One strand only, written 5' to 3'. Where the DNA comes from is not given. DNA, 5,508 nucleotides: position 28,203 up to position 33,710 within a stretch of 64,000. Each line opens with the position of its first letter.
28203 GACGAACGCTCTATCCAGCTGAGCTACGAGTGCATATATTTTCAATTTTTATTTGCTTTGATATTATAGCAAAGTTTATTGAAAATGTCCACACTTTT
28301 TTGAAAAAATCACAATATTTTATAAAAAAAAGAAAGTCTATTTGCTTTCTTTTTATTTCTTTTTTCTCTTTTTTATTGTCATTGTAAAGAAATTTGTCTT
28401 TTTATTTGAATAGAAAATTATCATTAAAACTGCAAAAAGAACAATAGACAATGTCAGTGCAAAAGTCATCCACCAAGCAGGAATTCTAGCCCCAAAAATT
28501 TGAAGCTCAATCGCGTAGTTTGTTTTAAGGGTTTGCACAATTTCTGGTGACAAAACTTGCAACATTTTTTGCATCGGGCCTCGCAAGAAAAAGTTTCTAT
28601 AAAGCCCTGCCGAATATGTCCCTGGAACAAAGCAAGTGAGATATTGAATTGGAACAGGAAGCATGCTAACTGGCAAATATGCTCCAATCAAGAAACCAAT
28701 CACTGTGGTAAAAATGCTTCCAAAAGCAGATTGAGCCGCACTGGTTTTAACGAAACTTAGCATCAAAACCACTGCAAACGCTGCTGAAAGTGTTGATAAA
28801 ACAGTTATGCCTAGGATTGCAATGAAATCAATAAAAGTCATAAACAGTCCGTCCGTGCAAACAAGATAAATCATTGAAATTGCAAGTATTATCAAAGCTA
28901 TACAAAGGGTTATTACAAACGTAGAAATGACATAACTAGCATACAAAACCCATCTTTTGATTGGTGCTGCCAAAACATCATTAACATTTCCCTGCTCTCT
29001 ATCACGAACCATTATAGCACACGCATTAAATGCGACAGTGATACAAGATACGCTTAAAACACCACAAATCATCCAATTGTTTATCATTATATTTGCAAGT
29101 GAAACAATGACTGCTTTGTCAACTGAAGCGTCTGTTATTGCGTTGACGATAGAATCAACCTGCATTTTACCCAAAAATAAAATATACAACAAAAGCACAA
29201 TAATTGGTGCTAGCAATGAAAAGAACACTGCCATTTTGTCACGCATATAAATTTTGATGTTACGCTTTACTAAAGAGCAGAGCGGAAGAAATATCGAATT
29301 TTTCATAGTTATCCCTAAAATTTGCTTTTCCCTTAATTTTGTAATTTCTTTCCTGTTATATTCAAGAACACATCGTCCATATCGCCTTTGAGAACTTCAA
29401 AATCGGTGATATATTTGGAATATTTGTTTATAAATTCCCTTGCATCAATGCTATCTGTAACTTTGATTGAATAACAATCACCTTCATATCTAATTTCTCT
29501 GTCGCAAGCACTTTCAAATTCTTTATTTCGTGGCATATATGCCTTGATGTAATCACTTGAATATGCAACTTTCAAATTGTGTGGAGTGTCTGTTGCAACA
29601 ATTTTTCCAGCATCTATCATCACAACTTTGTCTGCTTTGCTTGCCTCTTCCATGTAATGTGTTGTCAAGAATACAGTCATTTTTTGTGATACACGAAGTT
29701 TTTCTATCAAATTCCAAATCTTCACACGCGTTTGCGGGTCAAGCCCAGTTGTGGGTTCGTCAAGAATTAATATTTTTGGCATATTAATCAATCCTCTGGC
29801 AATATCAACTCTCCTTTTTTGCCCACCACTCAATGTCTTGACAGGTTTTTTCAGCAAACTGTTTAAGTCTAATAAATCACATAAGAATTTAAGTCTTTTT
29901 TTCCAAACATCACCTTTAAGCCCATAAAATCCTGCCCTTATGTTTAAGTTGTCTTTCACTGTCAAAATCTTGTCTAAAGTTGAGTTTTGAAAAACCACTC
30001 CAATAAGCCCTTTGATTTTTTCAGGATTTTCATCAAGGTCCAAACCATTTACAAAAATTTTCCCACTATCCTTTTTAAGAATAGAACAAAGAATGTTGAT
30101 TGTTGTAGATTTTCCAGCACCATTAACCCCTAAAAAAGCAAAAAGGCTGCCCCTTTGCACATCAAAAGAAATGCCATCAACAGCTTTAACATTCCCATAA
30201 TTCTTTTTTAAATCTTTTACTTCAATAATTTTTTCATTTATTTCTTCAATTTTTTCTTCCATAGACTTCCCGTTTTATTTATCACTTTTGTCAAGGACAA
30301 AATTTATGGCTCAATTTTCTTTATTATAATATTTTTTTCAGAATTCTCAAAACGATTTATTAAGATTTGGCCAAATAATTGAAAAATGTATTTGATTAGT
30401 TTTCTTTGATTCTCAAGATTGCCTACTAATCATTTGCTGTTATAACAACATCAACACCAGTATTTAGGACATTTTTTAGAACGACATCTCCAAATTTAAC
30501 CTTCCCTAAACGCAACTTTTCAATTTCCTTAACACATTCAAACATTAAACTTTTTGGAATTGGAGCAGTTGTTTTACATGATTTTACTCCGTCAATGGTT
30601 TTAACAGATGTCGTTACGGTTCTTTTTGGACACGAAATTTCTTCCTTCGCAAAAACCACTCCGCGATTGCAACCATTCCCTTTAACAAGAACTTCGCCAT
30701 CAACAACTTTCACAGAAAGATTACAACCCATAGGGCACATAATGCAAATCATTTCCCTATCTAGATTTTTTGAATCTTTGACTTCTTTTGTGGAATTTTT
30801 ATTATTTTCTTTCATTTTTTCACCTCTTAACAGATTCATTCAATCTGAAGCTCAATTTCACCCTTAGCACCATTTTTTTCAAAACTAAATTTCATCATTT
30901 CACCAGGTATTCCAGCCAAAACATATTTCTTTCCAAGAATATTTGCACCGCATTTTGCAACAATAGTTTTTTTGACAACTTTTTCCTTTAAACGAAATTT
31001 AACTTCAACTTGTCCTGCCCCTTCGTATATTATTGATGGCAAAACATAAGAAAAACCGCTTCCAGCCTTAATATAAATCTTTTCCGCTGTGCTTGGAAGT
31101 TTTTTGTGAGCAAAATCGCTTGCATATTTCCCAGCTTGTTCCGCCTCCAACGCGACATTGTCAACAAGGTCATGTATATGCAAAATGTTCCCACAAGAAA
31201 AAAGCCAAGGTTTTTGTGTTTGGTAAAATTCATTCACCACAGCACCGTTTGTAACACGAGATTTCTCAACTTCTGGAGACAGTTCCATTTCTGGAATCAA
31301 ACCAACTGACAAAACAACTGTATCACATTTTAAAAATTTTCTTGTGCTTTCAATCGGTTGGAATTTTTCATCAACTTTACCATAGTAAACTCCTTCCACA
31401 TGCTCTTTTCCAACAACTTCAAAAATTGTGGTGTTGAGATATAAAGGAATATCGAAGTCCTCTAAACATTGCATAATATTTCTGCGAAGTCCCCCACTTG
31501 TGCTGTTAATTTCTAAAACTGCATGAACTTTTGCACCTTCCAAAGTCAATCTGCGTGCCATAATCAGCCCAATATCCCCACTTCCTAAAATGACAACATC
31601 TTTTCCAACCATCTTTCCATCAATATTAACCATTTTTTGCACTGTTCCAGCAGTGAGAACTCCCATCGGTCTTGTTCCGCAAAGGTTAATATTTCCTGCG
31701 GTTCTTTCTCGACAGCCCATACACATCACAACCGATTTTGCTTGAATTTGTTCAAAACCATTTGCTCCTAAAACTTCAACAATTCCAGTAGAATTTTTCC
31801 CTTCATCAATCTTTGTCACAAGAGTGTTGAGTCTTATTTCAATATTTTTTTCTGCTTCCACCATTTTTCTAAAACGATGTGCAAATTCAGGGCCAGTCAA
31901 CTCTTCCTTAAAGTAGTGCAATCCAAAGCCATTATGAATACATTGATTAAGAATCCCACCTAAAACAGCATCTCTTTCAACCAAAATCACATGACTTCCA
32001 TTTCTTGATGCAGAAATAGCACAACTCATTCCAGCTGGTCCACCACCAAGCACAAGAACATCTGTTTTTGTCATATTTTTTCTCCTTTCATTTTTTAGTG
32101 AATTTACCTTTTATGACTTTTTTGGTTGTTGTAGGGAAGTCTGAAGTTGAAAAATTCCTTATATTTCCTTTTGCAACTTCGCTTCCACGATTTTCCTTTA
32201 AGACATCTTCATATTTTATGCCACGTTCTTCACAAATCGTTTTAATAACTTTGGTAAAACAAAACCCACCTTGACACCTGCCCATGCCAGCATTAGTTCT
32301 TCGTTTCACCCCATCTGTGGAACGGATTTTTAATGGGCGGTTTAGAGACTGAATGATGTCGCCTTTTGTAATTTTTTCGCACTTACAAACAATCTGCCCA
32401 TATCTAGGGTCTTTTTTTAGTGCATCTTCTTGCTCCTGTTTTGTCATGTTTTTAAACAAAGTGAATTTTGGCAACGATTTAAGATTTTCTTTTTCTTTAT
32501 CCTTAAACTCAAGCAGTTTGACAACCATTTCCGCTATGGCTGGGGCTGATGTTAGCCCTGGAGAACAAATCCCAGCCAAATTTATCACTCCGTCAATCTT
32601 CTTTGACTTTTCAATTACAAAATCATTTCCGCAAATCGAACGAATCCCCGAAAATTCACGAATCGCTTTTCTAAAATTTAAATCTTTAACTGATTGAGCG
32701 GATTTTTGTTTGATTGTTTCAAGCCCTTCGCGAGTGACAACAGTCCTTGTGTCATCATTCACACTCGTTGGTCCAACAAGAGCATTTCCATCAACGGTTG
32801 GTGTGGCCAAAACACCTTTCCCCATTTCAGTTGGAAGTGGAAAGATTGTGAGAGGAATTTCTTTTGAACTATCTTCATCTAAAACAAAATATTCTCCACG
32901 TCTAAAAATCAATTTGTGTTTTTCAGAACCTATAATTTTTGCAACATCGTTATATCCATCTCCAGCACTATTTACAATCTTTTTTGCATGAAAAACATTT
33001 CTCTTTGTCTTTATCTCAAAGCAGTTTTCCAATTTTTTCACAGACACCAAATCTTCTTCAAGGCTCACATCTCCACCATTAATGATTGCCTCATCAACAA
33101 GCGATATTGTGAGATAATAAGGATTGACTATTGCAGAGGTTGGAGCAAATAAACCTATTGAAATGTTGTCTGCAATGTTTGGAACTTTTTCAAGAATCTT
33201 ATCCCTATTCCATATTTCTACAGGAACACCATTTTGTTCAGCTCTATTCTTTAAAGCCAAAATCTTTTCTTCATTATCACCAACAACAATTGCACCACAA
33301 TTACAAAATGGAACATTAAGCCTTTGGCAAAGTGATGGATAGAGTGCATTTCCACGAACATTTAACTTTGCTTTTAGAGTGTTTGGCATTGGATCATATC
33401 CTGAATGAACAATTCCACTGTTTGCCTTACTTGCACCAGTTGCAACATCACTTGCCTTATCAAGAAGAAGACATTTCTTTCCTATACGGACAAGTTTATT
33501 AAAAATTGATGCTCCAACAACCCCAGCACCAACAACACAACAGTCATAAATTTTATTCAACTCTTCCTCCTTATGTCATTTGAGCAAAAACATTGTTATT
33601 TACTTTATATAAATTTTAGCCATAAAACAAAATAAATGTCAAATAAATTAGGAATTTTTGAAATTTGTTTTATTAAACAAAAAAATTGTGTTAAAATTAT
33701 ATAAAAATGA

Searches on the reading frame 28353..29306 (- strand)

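Call 13: search_protein_families(library=pfam, proteins=[window:28353-29306:-], max_evalue=0.001)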
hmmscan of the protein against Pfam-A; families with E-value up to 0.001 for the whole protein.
window:28353-29306:- (317 aa): 3 families
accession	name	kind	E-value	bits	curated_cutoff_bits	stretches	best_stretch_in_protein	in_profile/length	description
PF01061.29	ABC2_membrane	-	9.9e-17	61.6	26.9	1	10-237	4-207/211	ABC-2 type transporter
PF12698.13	ABC2_membrane_3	-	1.8e-07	31.1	31.6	1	80-295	164-345/347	ABC-2 family transporter protein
PF12679.13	ABC2_membrane_2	-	8.8e-07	28.9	27.2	1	12-302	3-281/283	ABC-2 family transporter protein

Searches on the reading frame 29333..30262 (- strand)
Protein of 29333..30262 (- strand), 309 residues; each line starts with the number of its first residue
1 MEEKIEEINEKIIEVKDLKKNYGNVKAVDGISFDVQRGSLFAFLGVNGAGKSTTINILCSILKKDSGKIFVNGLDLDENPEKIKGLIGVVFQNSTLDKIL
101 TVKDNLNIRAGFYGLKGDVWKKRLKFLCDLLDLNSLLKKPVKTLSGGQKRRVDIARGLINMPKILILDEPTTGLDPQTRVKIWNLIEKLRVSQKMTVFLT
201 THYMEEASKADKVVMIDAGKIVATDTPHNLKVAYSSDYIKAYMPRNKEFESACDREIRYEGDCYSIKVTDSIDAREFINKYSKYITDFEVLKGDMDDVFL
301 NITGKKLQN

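Call 13: search_protein_families(library=pfam, proteins=[window:29333-30262:-], max_evalue=0.001)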
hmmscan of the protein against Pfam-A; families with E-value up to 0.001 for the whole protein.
window:29333-30262:- (309 aa): 4 families
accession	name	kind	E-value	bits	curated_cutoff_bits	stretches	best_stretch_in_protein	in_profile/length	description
PF00005.33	ABC_tran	-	2.5e-33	116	25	1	29-172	2-137/137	ABC transporter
PF13304.12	AAA_21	-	1.1e-07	32.6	27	0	162-202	258-298/304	AAA domain, putative AbiEii toxin, Type IV TA system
PF02463.25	SMC_N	-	1.8e-05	24.7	40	1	40-219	26-217/220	RecF/RecN/SMC N terminal domain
PF13175.12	AAA_15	-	0.0002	21.5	32.1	0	20-99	9-91/374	AAA ATPase domain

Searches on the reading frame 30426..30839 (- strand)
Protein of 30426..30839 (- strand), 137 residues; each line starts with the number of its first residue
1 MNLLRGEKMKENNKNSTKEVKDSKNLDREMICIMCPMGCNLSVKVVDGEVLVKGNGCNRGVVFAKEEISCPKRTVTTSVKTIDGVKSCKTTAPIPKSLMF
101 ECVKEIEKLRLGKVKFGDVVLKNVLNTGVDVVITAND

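Call 13: search_protein_families(library=pfam, proteins=[window:30426-30839:-], max_evalue=0.001)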
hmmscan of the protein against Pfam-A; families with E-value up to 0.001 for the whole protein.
window:30426-30839:- (137 aa): 1 family
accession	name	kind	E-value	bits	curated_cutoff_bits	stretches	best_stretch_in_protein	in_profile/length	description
PF07892.16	DUF1667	-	8e-23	80.7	27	1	59-134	2-81/82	Protein of unknown function (DUF1667)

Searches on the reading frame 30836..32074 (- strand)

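Call 13: search_protein_families(library=pfam, proteins=[window:30836-32074:-], max_evalue=0.001)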
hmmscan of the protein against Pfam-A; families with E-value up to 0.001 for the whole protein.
window:30836-32074:- (412 aa): 11 families
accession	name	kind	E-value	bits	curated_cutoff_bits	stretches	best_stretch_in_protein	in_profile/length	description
PF07992.20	Pyr_redox_2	-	1.3e-30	107.3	26.1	1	5-302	2-282/291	Pyridine nucleotide-disulphide oxidoreductase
PF12831.13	FAD_oxidored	-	5.1e-13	49.5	27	1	5-144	1-119/416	FAD dependent oxidoreductase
PF00070.33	Pyr_redox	-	2.1e-11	44.6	22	0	6-45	2-41/82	Pyridine nucleotide-disulphide oxidoreductase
PF13738.12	Pyr_redox_3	-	4.9e-09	36.3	30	1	8-267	2-275/305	Pyridine nucleotide-disulphide oxidoreductase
PF01266.30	DAO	-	7.8e-09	35.9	27.9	1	5-39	1-35/353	FAD dependent oxidoreductase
PF13450.12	NAD_binding_8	-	9.1e-09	35.9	21.9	1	8-49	1-42/68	NAD(P)-binding Rossmann-like domain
PF03486.20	HI0933_like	-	2.4e-08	34.2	50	1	5-39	2-36/244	HI0933-like protein Rossmann domain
PF00890.30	FAD_binding_2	-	2.6e-08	33.9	20.4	1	5-40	1-36/414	FAD binding domain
PF01946.23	Thi4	-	4.1e-07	29.9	26.2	0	3-40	17-55/235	Thi4 family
PF01494.25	FAD_binding_3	-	2.3e-06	27.5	22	1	3-36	1-34/349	FAD binding domain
PF01134.28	GIDA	-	8.6e-06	25.5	22.1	1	5-33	1-29/391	Glucose inhibited division protein A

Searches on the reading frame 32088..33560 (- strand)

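Call 13: search_protein_families(library=pfam, proteins=[window:32088-33560:-], max_evalue=0.001)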
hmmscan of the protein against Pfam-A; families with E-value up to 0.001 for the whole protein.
window:32088-33560:- (490 aa): 2 families
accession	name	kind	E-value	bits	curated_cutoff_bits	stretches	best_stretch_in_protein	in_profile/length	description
PF01266.30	DAO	-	1.6e-54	186.2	27.9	1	6-348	1-352/353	FAD dependent oxidoreductase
PF04324.20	Fer2_BFD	-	5.1e-09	36.8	26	1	390-438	1-44/50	BFD-like [2Fe-2S] binding domain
